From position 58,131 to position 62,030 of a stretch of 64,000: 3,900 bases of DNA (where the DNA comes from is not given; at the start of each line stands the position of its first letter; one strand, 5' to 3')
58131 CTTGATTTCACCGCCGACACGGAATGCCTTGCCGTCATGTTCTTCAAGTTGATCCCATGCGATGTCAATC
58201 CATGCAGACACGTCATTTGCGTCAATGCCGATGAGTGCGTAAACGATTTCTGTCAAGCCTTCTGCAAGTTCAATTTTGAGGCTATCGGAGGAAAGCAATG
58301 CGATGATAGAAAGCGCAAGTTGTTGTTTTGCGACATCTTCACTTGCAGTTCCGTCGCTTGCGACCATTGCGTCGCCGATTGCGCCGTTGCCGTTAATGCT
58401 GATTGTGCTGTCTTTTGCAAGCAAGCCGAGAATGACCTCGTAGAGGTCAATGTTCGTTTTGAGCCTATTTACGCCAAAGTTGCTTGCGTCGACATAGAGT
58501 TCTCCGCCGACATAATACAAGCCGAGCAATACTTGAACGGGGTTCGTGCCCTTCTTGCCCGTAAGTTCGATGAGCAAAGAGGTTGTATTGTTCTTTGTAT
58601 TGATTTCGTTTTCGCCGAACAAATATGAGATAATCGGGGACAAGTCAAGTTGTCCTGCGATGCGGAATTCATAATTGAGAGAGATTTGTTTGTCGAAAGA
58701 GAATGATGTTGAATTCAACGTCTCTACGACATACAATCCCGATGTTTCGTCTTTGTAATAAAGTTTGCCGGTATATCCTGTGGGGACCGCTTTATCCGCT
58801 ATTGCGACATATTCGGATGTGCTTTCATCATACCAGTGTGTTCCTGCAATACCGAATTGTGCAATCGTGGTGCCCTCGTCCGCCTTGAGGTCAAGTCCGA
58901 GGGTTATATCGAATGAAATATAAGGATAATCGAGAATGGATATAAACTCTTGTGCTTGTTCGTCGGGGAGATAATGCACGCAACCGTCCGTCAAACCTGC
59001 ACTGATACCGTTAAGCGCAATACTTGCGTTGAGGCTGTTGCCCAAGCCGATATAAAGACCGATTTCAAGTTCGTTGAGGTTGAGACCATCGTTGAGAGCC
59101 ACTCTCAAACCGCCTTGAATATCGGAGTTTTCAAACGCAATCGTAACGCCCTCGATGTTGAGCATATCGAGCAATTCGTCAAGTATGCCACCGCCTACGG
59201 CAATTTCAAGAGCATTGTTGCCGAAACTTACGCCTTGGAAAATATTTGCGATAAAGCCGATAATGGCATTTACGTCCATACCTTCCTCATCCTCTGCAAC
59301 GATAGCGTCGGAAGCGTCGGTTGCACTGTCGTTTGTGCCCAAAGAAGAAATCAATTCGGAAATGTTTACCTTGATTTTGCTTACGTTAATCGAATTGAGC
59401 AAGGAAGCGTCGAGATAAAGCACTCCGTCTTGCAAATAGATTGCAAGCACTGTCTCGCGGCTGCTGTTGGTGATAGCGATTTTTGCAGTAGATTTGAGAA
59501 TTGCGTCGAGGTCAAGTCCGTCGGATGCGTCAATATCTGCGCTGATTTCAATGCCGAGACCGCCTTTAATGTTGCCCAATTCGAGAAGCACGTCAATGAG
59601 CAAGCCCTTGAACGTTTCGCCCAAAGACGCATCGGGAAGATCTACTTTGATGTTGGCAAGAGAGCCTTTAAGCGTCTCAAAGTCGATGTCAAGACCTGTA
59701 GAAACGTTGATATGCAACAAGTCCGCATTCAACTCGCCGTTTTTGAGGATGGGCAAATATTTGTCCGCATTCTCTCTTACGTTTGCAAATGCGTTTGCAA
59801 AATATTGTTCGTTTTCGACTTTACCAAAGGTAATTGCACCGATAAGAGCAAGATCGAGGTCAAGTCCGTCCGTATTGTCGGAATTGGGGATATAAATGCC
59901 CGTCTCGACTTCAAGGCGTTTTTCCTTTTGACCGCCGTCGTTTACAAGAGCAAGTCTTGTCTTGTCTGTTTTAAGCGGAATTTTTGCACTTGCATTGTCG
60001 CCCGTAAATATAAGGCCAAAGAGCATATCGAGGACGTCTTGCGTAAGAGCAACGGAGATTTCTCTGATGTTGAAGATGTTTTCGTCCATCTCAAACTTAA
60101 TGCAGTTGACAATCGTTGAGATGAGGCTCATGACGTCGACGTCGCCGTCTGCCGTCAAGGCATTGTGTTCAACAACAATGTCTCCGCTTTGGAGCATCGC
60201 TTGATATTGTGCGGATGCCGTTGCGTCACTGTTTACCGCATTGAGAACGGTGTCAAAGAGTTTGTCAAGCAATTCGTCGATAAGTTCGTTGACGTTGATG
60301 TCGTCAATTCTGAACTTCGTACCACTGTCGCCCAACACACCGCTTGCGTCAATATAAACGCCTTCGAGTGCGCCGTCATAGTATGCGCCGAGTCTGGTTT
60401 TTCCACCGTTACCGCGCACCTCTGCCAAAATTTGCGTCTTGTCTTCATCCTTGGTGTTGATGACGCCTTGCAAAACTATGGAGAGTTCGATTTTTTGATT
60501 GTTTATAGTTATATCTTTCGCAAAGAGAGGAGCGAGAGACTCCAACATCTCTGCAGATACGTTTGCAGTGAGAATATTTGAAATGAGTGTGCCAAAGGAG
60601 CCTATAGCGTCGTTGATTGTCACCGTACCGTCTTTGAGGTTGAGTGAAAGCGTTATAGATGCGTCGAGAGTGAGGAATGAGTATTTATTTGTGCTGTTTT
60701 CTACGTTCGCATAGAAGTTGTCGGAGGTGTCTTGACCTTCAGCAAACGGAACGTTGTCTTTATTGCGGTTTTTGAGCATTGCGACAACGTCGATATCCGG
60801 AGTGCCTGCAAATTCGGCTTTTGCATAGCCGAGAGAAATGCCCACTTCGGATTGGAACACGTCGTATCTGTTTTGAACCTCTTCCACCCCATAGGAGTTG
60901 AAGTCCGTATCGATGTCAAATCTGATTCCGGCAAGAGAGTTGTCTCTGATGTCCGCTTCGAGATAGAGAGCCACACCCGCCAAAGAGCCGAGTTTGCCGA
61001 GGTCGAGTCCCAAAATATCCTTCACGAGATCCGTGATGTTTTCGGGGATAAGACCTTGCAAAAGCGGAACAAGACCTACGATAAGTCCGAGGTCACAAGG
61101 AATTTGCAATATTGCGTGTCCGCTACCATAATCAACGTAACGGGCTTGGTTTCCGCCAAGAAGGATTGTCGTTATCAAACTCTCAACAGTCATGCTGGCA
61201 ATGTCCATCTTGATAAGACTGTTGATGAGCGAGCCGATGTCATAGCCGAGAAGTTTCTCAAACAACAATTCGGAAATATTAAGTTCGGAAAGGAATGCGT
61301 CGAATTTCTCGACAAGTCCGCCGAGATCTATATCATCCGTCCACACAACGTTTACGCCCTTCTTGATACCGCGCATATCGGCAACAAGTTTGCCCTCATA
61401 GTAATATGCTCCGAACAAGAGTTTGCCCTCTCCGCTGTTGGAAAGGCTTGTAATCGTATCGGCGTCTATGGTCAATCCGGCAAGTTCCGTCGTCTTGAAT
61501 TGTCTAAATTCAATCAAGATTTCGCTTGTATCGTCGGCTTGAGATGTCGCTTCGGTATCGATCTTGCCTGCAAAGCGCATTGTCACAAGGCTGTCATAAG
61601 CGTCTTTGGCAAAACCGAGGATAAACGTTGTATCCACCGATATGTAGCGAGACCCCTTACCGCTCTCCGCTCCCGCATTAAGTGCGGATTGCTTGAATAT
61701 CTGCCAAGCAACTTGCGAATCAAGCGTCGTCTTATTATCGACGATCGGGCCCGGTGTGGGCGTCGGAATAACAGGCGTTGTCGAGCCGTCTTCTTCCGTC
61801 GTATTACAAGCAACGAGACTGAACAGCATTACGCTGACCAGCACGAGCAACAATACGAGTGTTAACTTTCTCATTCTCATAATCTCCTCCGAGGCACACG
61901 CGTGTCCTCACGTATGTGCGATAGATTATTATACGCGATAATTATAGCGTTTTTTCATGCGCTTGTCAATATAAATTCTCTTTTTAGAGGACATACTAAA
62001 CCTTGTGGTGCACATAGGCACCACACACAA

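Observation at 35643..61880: Single 26.2-kb ORF encoding an 8,745-aa N-terminally lipidated protein with no recognisable enzymatic or anchoring domain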

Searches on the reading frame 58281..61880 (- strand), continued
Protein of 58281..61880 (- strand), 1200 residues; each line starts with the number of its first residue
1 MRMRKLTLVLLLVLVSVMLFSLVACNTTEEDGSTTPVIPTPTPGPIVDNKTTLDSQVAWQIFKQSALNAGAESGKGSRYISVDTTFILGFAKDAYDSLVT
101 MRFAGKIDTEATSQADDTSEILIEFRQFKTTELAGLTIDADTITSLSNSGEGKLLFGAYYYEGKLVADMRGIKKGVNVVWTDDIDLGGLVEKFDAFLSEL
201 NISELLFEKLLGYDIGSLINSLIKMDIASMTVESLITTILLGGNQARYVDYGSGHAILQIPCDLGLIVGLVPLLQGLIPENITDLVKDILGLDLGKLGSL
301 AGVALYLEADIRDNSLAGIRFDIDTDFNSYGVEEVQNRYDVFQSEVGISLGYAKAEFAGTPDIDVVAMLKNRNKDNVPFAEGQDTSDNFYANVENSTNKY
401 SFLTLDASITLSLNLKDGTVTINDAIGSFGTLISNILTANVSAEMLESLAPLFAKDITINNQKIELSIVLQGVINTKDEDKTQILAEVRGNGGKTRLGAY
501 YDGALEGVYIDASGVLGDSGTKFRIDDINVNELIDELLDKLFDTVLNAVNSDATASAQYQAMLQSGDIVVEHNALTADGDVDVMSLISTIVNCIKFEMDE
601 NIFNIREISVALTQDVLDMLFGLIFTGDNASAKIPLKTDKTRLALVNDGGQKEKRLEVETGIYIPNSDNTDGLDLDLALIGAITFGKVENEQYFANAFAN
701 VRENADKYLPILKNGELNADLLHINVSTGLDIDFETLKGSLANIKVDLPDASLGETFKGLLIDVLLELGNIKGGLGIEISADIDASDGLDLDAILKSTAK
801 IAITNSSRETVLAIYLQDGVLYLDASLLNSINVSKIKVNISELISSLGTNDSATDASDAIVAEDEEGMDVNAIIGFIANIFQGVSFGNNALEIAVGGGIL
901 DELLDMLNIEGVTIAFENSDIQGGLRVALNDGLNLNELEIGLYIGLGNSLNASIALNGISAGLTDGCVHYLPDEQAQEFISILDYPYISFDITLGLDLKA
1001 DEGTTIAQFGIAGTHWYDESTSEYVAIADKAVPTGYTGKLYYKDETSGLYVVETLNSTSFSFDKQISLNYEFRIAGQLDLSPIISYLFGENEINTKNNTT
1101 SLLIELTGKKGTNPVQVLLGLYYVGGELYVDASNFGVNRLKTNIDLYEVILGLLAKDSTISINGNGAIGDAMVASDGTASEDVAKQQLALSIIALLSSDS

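Call 72: fold_search(model_id=the predicted structure, library=pdb)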
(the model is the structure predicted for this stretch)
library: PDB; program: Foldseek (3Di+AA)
matches with E <= 10: 582; with E <= 0.001: 2
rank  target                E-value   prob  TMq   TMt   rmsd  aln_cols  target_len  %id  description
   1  5fp2_B                2.5e-04  0.20  0.06  0.10  38.8       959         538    6  Crystal structure of the siderophore receptor PirA from Pseudomonas aeruginosa (released 2015-12-09)
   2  9tpm                  8.6e-04  0.85  0.08  0.24  16.6       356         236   11  Structure of LolB from Porphyromonas gingivalis (released 2026-02-18)
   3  5fp2_A                1.8e-03  0.13  0.06  0.10  36.9       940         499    5  Crystal structure of the siderophore receptor PirA from Pseudomonas aeruginosa (released 2015-12-09)
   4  6i7s_G                2.2e-03  0.13  0.08  0.10  35.4      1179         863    9  Microsomal triglyceride transfer protein (released 2019-08-21)
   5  1lsh_A                2.6e-03  0.15  0.10  0.11  37.9      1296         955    8  LIPID-PROTEIN INTERACTIONS IN LIPOVITELLIN (released 2002-07-31)
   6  6i7s_H                3.0e-03  0.13  0.09  0.11  36.2      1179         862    9  Microsomal triglyceride transfer protein (released 2019-08-21)
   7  9pa8_B                7.2e-03  0.09  0.04  0.07  31.2       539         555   10  NmTbpB and Tf protein complex (released 2026-03-04)
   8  9nn6_A                1.3e-02  0.05  0.06  0.08  42.2       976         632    7  E. coli Cir in Complex with the RBD of Microcin V (released 2025-09-24)
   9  4il6_O                1.5e-02  0.12  0.05  0.13  20.3       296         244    5  Structure of Sr-substituted photosystem II (released 2013-03-06)
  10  3fhh                  2.5e-02  0.03  0.04  0.07  39.4       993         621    7  Crystal structure of the heme/hemoglobin outer membrane transporter ShuA from Shigella dysenteriae (released 2009-07-14)
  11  3sy9_C                2.6e-02  0.07  0.05  0.13  28.7       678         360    7  Crystal structure of Pseudomonas aeruginosa OccD2 (OpdC) (released 2012-02-08)
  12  5mx2_o                2.8e-02  0.11  0.05  0.13  19.4       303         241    7  Photosystem II depleted of the Mn4CaO5 cluster at 2.55 A resolution (released 2017-08-02)
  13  4egd_B                3.3e-02  0.82  0.09  0.31  13.3       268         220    7  1.85 Angstrom crystal structure of native hypothetical protein SAOUHSC_02783 from Staphylococcus aureus (released 2012-04-11)
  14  3sy9_A                3.4e-02  0.06  0.05  0.13  29.1       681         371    7  Crystal structure of Pseudomonas aeruginosa OccD2 (OpdC) (released 2012-02-08)
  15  9ia5_A                4.0e-02  0.03  0.05  0.07  38.6      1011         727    6  LpDEM from Escherichia coli (released 2025-12-10)
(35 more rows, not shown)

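Call 79: fold_search(model_id=the predicted structure, library=viral)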
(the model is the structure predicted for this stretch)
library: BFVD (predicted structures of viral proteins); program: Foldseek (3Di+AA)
matches with E <= 10: 509; with E <= 0.001: 0
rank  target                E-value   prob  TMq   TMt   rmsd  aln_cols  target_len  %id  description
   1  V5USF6                4.2e-03  0.06  0.06  0.05  37.0      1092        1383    8  Structural protein [Synechococcus phage ACG-2014h]
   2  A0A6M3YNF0            4.6e-03  0.04  0.06  0.06  40.4      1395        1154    8  PKD/Chitinase domain-containing protein [Alteromonas phage vB_AcoS-R7M]
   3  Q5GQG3                1.9e-02  0.03  0.05  0.05  35.4      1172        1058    8  Hypothetical-Protein / belonging to T4-LIKE GC: 864 [Synechococcus phage S-PM2]
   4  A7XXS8                2.0e-02  0.12  0.04  0.09  25.5       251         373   11  Uncharacterized protein [Thermus phage P74-26]
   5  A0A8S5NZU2            3.3e-02  0.09  0.05  0.10  24.8       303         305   10  Uncharacterized protein [Myoviridae sp. ctLnO19]
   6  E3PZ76                4.1e-02  0.06  0.04  0.09  27.6       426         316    8  Uncharacterized protein [Roseovarius sp. 217 phage 1]
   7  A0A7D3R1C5            4.1e-02  0.06  0.07  0.08  34.4       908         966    8  Zinc finger RING/FYVE/PHD-type protein [Fadolivirus FV1/VV64]
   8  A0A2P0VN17            5.9e-02  0.07  0.03  0.08  23.1       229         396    9  Uncharacterized protein [Tetraselmis virus 1]
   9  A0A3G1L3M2            9.0e-02  0.04  0.04  0.08  30.0       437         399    7  Uncharacterized protein [Synechococcus phage S-CBWM1]
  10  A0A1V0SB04            1.1e-01  0.13  0.07  0.20  25.7       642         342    5  Uncharacterized protein [Catovirus CTV1]
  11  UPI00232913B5         1.3e-01  0.72  0.04  0.05  14.3        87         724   13  (no name look-up for this kind of identifier)
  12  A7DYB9                1.3e-01  0.02  0.05  0.07  34.0       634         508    8  (no name in the UniProt tables at hand)
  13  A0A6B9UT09            1.4e-01  0.20  0.09  0.26  13.0       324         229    9  (no name in the UniProt tables at hand)
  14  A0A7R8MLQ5            1.5e-01  0.04  0.05  0.07  43.2       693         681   11  Phage tail protein C-terminal domain-containing protein [Klebsiella phage vB_KppS-Storm]
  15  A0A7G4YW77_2          1.6e-01  0.03  0.06  0.05  43.4       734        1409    9  (no name in the UniProt tables at hand)
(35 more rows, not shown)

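Call 94: find_encoding_contigs(protein=P0029, flank=8000, max_places=2)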
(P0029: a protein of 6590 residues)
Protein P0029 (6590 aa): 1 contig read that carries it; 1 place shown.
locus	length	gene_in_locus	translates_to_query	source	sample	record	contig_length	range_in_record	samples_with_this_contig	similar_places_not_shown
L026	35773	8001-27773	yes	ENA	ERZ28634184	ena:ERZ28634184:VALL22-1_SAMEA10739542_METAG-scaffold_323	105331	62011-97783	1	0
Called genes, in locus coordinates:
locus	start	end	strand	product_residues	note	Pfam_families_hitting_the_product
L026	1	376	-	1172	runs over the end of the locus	PF01855:POR_N, PF17147:PFOR_II, PF01558:POR, PF10371:EKR, PF12838:Fer4_7, PF13183:Fer4_8 (weak), PF13484:Fer4_16, PF02775:TPP_enzyme_C, +7 more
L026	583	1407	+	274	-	PF02463:SMC_N, PF00005:ABC_tran, PF05621:TniB (faint), PF13304:AAA_21 (faint)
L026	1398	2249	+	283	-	PF00005:ABC_tran, PF02463:SMC_N (weak), PF13304:AAA_21 (weak)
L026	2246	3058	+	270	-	PF02361:CbiQ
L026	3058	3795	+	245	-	PF01416:PseudoU_synth_1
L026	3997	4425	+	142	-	PF00572:Ribosomal_L13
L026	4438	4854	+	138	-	PF00380:Ribosomal_S9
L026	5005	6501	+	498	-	-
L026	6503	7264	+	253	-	-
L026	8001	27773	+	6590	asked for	-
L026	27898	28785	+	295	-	PF03547:Mem_trans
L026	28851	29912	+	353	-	PF13421:Band_7_1, PF01145:Band_7, PF17032:Zn_ribbon_15 (faint), PF12773:DZR, PF13240:Zn_Ribbon_1 (weak), PF13248:Zn_ribbon_3 (weak), PF13240:Zn_Ribbon_1, PF13248:Zn_ribbon_3 (weak), +1 more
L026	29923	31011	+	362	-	-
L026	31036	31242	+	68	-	PF08984:DUF1858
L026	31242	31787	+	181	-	PF07883:Cupin_2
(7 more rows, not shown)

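Call 95: find_encoding_contigs(protein=P0038, flank=8000, max_places=2)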
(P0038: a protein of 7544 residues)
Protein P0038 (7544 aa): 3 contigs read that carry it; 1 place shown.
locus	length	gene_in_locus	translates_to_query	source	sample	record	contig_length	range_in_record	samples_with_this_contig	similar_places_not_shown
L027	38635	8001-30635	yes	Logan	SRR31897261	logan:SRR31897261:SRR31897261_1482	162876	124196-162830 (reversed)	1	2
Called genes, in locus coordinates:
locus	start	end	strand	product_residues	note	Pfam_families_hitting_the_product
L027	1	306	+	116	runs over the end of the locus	?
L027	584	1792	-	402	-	PF01676:Metalloenzyme, PF10143:PhosphMutase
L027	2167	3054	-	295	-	PF01757:Acyl_transf_3 (faint), PF07786:HGSNAT_cat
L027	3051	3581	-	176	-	-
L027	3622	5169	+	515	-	PF02838:Glyco_hydro_20b, PF00728:Glyco_hydro_20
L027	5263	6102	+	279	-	-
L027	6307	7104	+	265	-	PF02585:PIG-L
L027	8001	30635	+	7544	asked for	-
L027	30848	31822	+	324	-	PF03547:Mem_trans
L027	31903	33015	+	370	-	PF13421:Band_7_1, PF01145:Band_7, PF17032:Zn_ribbon_15 (faint), PF24460:DUF7575 (faint), PF24463:DUF7577 (faint), PF12773:DZR, PF13240:Zn_Ribbon_1 (weak), PF13248:Zn_ribbon_3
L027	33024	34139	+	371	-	-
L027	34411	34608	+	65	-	PF08984:DUF1858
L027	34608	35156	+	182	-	PF07883:Cupin_2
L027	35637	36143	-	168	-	PF07670:Gate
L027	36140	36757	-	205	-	PF07670:Gate (weak)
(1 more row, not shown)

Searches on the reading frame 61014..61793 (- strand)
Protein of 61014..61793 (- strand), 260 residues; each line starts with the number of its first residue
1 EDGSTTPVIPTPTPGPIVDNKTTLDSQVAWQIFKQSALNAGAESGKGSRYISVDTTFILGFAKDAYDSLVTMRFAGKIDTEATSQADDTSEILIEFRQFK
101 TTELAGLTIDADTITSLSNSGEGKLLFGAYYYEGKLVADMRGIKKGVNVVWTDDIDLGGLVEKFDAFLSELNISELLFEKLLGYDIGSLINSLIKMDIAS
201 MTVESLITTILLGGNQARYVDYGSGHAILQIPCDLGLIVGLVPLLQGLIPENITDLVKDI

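Call 76: search_protein_families(library=pfam, alignment_id=A5, max_evalue=10)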
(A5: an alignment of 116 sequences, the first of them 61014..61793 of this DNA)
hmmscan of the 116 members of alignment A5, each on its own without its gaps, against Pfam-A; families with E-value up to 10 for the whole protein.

A. member 1, window:61014-61793:- (260 aa): 0 families

B. families by the number of members that match (of 116 scanned): 30 families (the first 25 are shown)
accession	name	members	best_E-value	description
PF06970.17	RepA_N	2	0.0048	Replication initiator protein A (RepA) N-terminus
PF08663.15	HalX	2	0.011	HalX domain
PF22652.1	DUF7006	2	0.031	Family of unknown function (DUF7006)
PF21763.2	DHH_CID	2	0.032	DHH-CID domain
PF24144.1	Phage_tudor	2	0.033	Phage tudor domain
PF22786.2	Tag1_C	2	0.06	Tag1 C-terminal domain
PF14209.11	DUF4321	2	0.14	Domain of unknown function (DUF4321)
PF04619.18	Adhesin_Dr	2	0.17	Dr-family adhesin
PF14902.11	DUF4494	1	0.0047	Domain of unknown function (DUF4494)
PF04931.18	DNA_pol_phi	1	0.0066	DNA polymerase phi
PF22685.1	Gal80p_C-like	1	0.012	Gal80p, C-terminal domain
PF23290.1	KOW5_SPT5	1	0.015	Transcription elongation factor SPT5, fifth KOW domain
PF21489.3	Fim1C-like_C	1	0.027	Fimbrium tip subunit Fim1C-like, C-terminal domain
PF20623.4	Sgo0707_N2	1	0.039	Sgo0707 N2 domain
PF00438.25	S-AdoMet_synt_N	1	0.055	S-adenosylmethionine synthetase, N-terminal domain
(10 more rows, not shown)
